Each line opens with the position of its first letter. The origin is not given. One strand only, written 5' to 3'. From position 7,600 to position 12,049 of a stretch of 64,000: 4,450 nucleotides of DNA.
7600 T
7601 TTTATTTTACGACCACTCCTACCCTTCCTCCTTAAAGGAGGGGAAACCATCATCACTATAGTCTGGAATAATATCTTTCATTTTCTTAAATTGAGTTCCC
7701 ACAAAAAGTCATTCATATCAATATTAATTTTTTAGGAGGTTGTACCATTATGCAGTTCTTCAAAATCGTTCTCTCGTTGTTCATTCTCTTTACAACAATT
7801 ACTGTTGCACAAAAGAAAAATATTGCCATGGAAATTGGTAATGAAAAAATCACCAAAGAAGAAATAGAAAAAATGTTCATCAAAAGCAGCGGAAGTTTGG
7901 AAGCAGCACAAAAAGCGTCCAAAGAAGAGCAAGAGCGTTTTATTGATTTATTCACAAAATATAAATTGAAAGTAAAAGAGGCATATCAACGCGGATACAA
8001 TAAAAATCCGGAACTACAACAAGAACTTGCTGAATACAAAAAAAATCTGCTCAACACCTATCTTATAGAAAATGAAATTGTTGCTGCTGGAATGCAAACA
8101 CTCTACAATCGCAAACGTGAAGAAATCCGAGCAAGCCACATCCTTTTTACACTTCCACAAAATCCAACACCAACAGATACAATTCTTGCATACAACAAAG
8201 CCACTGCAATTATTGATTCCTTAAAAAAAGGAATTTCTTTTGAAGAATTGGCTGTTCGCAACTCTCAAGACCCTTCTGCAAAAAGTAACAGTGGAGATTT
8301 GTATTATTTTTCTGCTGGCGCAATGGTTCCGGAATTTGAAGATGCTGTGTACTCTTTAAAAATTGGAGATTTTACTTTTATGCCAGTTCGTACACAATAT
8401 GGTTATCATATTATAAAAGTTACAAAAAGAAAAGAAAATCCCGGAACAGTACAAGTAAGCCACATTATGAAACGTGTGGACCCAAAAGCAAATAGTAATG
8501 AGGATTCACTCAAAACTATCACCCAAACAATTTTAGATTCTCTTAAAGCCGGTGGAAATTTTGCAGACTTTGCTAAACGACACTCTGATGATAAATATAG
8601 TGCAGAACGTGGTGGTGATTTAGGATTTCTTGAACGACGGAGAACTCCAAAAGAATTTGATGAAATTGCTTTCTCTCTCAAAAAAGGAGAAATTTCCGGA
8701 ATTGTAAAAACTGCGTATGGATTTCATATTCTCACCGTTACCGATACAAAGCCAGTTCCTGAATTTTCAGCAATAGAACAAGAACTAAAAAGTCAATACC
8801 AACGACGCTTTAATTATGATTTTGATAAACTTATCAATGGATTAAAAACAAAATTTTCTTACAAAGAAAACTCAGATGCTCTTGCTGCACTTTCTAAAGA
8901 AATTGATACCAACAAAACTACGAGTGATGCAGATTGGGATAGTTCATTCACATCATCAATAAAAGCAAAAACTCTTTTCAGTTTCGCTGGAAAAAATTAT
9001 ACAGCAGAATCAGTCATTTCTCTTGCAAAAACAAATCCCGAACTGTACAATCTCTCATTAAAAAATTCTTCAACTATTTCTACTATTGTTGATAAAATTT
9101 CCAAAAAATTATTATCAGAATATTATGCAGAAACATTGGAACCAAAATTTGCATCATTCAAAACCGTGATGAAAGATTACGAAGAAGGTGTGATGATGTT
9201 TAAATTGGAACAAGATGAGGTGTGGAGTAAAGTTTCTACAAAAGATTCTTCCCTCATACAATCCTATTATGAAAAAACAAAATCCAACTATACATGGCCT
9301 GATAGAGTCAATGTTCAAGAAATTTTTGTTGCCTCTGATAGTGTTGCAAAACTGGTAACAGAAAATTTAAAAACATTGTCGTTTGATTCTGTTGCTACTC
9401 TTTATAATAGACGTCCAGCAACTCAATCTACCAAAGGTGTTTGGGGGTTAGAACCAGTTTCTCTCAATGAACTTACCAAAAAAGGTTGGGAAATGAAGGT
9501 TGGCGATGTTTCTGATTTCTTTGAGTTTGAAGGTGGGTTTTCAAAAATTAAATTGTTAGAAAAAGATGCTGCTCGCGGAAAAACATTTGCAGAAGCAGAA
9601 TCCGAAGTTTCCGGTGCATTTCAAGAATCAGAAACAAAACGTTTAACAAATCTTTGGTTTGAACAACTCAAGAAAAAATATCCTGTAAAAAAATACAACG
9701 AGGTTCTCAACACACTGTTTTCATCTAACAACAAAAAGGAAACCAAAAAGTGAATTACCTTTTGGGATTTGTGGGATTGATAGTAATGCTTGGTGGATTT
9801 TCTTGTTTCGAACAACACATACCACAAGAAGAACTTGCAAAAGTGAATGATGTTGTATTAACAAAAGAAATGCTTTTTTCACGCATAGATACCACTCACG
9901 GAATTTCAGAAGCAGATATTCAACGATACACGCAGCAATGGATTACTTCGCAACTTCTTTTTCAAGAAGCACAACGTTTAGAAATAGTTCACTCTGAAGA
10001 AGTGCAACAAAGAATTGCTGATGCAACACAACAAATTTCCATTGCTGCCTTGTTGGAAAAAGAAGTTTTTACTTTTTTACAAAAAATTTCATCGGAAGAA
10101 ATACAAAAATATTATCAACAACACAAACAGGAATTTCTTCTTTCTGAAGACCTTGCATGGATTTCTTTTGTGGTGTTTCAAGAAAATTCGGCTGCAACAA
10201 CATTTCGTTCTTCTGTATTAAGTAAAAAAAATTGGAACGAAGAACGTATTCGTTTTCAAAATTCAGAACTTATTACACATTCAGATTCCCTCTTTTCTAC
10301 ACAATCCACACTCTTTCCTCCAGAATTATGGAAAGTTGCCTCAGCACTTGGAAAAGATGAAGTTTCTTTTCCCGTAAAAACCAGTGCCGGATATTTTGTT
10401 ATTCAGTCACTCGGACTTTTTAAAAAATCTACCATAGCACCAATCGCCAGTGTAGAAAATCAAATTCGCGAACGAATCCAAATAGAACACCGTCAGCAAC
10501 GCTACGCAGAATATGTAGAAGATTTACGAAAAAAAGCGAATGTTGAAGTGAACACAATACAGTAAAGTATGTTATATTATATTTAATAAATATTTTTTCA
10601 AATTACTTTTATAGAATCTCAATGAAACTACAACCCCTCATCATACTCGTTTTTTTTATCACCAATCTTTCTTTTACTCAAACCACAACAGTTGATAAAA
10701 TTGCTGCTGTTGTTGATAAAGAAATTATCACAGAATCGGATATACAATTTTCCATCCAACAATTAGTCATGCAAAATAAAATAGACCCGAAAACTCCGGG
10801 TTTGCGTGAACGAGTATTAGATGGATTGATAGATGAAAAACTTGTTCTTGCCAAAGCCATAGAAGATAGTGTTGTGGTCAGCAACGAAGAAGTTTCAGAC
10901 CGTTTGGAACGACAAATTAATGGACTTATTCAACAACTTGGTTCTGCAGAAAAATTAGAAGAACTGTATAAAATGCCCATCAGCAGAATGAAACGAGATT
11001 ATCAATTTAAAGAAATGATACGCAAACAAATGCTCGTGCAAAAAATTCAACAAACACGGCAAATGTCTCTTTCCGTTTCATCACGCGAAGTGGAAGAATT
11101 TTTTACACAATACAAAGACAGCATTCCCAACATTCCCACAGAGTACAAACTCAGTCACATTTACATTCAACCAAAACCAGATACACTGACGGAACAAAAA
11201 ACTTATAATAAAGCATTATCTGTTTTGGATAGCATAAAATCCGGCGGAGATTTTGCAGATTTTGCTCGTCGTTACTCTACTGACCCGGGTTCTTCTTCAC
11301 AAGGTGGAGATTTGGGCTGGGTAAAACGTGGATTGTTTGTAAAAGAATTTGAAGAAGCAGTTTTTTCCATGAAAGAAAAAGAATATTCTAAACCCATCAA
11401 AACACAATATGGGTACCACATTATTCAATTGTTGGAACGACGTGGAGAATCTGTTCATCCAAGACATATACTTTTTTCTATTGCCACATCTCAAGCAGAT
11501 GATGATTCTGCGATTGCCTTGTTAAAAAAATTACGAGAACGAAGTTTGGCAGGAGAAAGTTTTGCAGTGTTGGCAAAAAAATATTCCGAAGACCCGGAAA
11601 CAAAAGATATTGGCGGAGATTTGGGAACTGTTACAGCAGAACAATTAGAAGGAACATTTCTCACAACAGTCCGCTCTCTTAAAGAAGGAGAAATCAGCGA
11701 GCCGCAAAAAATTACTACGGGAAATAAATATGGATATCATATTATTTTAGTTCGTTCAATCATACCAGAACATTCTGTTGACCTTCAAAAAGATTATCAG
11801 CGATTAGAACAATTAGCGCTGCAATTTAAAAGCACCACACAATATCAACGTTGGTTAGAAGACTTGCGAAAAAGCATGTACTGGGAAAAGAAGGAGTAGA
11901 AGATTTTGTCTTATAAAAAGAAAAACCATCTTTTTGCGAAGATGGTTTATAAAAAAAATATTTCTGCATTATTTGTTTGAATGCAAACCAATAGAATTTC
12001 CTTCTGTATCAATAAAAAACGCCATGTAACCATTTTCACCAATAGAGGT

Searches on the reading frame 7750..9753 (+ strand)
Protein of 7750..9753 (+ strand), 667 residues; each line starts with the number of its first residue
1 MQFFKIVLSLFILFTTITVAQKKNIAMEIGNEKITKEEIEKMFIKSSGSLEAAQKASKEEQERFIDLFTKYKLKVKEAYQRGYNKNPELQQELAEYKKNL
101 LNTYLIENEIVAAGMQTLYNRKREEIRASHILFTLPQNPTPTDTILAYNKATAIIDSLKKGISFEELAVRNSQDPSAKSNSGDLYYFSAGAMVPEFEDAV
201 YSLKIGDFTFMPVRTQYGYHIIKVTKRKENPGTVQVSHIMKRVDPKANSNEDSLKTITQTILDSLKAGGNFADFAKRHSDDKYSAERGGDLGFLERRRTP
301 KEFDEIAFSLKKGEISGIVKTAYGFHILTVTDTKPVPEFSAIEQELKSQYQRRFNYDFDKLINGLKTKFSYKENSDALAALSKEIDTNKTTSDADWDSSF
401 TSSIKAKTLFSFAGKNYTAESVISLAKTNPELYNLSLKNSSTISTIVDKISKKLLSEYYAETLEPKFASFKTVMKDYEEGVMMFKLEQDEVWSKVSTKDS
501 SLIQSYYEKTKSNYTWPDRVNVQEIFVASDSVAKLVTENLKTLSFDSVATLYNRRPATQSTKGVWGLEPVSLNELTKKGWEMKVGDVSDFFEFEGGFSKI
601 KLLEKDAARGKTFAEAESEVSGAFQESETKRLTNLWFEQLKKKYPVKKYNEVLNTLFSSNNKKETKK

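Call 63: search_protein_families(library=pfam, proteins=[window:7750-9753:+], max_evalue=0.00001)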
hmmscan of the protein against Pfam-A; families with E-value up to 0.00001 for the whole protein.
window:7750-9753:+ (667 aa): 3 families
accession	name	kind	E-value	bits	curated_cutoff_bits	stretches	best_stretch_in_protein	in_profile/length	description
PF00639.27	Rotamase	-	8e-56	187.5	21.7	2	238-332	1-97/97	PPIC-type PPIASE domain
PF13616.12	Rotamase_3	-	2.8e-55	186.3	22.5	2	227-333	9-115/116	PPIC-type PPIASE domain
PF13145.12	Rotamase_2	-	8e-24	85.2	27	2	265-342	45-119/121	PPIC-type PPIASE domain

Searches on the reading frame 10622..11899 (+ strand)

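Call 63: search_protein_families(library=pfam, proteins=[window:10622-11899:+], max_evalue=0.00001)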
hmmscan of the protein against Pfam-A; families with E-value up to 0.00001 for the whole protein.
window:10622-11899:+ (425 aa): 6 families
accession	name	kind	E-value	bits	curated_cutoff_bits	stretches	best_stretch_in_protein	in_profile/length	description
PF00639.27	Rotamase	-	3.7e-47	159.7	21.7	2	179-270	1-95/97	PPIC-type PPIASE domain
PF13616.12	Rotamase_3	-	4.5e-47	159.8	22.5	2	173-273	14-115/116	PPIC-type PPIASE domain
PF13145.12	Rotamase_2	-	5.2e-19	69.7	27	2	152-276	1-111/121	PPIC-type PPIASE domain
PF13624.11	SurA_N_3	-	2e-11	44.4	27.2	1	6-143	20-162/162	SurA-like N-terminal domain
PF09312.16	SurA_N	-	1.9e-07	31.7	30.8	1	24-142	1-117/118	SurA N-terminal domain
PF13623.11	SurA_N_2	-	3.6e-06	27.3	28.5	0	6-99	18-122/145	SurA-like N-terminal domain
